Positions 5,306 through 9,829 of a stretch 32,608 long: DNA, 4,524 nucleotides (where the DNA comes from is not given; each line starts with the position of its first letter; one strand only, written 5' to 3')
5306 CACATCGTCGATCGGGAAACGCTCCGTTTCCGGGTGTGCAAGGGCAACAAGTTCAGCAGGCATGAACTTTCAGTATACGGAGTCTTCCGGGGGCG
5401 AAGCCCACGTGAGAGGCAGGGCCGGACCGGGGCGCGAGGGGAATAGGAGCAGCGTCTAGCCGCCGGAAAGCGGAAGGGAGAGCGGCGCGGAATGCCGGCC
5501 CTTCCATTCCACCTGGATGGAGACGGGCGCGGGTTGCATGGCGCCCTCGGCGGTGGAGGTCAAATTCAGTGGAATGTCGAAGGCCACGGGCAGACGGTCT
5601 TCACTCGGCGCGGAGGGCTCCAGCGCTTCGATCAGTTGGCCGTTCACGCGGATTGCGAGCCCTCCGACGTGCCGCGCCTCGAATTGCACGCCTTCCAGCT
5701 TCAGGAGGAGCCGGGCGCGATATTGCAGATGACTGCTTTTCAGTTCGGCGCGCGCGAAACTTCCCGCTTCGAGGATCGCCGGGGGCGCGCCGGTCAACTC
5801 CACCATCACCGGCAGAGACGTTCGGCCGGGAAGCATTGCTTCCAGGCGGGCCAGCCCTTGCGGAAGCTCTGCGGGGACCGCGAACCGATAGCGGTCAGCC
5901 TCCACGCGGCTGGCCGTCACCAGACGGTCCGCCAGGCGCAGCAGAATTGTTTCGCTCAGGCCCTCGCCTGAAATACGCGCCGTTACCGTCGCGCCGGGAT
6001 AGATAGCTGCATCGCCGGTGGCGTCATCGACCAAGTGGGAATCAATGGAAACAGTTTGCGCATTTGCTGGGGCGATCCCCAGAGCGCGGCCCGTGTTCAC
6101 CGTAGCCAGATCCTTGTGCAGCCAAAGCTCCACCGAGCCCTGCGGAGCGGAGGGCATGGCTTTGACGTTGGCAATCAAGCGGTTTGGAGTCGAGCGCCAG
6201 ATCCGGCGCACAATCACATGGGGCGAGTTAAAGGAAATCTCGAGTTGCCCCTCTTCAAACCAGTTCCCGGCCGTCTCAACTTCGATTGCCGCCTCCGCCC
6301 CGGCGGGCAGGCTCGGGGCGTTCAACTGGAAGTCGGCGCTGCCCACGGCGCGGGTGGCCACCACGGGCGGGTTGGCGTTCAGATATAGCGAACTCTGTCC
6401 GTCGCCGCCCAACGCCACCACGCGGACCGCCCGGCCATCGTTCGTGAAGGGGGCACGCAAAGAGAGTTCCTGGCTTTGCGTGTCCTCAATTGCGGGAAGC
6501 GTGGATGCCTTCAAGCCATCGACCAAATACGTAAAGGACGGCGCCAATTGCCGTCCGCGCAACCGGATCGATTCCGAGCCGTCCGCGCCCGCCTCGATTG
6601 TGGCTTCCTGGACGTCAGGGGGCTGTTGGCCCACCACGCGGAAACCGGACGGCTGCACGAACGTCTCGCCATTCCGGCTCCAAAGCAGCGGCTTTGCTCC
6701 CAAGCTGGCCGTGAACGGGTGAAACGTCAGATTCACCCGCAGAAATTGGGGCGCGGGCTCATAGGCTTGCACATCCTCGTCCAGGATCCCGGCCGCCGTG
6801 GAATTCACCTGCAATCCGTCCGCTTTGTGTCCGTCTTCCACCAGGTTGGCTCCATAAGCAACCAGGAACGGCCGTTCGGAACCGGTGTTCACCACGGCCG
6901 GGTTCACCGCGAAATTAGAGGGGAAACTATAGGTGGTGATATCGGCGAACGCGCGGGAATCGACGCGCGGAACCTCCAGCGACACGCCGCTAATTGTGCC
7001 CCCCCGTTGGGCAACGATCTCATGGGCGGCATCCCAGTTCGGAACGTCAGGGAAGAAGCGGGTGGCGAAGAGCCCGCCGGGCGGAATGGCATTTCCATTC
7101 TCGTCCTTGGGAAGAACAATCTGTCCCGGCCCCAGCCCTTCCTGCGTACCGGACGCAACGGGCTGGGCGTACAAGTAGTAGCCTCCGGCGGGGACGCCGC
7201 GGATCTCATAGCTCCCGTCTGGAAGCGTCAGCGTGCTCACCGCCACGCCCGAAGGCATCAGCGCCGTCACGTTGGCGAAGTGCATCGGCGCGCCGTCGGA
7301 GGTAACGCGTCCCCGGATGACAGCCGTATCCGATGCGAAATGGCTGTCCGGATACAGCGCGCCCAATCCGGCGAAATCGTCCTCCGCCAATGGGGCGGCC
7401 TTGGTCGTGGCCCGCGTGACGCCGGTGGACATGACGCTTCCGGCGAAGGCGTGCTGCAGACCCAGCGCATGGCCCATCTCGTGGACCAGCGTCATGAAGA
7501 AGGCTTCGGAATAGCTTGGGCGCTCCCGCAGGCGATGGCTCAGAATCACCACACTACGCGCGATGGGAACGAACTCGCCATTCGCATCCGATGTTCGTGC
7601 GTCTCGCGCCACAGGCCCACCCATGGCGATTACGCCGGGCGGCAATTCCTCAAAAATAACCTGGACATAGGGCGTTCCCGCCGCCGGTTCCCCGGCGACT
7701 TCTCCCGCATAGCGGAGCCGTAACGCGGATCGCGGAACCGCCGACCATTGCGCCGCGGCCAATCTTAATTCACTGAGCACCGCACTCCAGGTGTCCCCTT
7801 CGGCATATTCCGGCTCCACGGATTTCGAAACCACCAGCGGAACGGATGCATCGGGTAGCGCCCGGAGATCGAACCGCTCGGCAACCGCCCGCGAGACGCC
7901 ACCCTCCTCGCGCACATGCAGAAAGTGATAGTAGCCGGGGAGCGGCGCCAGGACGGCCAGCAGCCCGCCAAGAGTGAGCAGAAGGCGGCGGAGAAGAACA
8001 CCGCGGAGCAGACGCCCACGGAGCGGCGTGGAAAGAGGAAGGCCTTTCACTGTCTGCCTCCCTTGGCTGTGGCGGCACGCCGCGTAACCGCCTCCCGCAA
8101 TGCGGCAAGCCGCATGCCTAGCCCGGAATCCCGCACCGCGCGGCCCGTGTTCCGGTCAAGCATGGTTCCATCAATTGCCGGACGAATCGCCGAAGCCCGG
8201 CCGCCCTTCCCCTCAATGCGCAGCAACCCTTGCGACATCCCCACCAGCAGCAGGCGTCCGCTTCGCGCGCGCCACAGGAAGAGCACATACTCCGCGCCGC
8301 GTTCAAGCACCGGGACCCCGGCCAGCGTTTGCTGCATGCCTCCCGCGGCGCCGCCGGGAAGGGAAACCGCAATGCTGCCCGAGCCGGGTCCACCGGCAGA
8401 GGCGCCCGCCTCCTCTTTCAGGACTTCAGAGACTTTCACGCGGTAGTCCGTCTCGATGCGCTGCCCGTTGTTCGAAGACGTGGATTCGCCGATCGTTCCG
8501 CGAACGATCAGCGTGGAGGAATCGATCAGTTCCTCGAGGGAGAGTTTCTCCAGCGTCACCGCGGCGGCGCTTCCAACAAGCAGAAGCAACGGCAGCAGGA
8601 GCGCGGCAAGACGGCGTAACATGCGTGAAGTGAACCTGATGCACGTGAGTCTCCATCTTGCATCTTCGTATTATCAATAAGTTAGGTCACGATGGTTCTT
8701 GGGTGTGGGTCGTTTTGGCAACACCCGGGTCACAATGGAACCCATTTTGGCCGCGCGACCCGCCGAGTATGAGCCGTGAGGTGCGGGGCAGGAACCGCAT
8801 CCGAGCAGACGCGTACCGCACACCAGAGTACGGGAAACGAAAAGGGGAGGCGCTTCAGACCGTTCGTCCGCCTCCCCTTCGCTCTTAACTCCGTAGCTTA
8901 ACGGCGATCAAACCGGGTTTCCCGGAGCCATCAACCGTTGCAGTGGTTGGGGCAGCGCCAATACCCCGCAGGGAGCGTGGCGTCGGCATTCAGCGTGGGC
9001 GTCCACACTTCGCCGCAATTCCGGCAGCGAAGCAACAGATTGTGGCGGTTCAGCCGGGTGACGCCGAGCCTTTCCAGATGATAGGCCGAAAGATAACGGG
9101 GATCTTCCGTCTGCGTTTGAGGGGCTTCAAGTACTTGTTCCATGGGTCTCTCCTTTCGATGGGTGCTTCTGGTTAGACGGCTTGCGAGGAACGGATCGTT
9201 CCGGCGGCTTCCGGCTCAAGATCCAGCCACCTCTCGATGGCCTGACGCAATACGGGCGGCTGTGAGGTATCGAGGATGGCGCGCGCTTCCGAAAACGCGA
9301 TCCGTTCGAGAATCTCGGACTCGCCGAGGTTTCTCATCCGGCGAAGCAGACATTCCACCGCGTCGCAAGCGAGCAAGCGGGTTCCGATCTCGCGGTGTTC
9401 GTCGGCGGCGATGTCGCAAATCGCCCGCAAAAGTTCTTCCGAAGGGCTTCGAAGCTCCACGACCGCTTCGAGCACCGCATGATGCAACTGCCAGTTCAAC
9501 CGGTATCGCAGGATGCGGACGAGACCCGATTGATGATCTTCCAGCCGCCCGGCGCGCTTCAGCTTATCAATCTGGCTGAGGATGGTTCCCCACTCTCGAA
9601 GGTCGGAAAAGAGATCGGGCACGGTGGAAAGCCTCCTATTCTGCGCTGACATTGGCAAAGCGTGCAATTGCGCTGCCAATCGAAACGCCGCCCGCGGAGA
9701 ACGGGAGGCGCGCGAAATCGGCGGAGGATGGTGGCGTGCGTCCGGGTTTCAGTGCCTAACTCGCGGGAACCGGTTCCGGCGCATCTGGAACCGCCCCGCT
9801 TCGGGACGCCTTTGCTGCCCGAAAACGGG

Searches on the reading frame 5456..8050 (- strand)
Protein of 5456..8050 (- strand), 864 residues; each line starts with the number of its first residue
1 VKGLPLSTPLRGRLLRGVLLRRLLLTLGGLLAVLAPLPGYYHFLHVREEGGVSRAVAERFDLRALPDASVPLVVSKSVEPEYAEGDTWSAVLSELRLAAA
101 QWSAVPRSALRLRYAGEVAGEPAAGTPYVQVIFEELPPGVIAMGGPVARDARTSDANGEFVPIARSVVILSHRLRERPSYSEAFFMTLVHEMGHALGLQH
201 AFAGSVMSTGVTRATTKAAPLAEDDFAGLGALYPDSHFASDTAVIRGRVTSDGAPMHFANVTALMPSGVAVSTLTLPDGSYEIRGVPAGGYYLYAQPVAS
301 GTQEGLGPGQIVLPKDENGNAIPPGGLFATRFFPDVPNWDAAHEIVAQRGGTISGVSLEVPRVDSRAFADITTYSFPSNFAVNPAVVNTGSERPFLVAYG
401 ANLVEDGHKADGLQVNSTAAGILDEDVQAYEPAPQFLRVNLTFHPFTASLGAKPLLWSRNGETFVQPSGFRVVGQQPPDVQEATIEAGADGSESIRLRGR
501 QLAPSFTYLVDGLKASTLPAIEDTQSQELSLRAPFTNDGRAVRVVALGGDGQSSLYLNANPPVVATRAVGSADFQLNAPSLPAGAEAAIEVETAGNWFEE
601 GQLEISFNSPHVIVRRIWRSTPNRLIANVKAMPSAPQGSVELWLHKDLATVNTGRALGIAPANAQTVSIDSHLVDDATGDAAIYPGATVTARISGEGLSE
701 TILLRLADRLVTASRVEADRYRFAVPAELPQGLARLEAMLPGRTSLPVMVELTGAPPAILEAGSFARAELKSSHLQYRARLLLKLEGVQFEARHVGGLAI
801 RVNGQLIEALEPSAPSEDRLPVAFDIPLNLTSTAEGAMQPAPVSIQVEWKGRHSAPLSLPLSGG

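Call 33: search_protein_families(library=pfam, proteins=[window:5456-8050:-], max_evalue=0.001)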
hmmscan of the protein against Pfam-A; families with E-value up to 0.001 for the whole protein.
window:5456-8050:- (864 aa): 2 families
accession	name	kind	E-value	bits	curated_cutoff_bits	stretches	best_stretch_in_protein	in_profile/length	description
PF13620.12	CarboxypepD_reg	-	1.3e-09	38.7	32.3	1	245-301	2-60/82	Carboxypeptidase regulatory-like domain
PF00413.30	Peptidase_M10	-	1.8e-07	31.6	24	1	183-233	107-158/159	Matrixin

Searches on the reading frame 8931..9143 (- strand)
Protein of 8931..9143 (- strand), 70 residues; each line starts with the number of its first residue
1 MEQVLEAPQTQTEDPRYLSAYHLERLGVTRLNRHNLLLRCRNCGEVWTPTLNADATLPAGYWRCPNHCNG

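Call 52: search_protein_families(library=pfam, proteins=[window:8931-9143:-], max_evalue=1)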
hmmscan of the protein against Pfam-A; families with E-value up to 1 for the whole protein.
window:8931-9143:- (70 aa): 6 families
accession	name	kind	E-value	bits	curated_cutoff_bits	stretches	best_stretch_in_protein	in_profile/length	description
PF13717.11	Zn_ribbon_4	-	0.029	14.7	30.3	1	31-48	19-36/36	zinc-ribbon domain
PF14311.12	DUF4379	-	0.036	14.7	24.5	1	28-70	18-55/56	Probable Treble clef zinc finger domain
PF06440.16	DNA_pol3_theta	-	0.11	12.7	34.6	1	9-36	38-65/70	DNA polymerase III, theta subunit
PF19769.4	CPxCG_zf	-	0.14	12.4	27.2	1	33-56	19-42/183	CPxCG-related zinc finger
PF23470.1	Zn_ribbon_PF0610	-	0.15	12.3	26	1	39-53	3-17/39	PF0610 rubredoxin-like zinc beta-ribbon domain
PF23458.2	DUF7130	-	0.3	11.4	35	1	30-59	46-71/89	Domain of unknown function (DUF7130)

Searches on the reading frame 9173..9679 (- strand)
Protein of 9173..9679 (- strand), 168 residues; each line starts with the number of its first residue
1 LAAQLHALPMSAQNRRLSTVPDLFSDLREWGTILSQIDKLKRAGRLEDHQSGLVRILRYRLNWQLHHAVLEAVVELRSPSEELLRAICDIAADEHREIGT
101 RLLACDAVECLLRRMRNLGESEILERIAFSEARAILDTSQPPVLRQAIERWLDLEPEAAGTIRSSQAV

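Call 33: search_protein_families(library=pfam, proteins=[window:9173-9679:-], max_evalue=0.001)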
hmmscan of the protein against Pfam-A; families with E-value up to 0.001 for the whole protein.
window:9173-9679:- (168 aa): 0 families

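Call 52: search_protein_families(library=pfam, proteins=[window:9173-9622:-], max_evalue=1)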
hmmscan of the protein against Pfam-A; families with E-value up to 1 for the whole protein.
window:9173-9622:- (149 aa): 1 family
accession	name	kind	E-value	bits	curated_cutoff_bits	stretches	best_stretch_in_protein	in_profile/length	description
PF00570.28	HRDC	-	0.095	13.1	23.8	1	43-86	24-67/68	HRDC domain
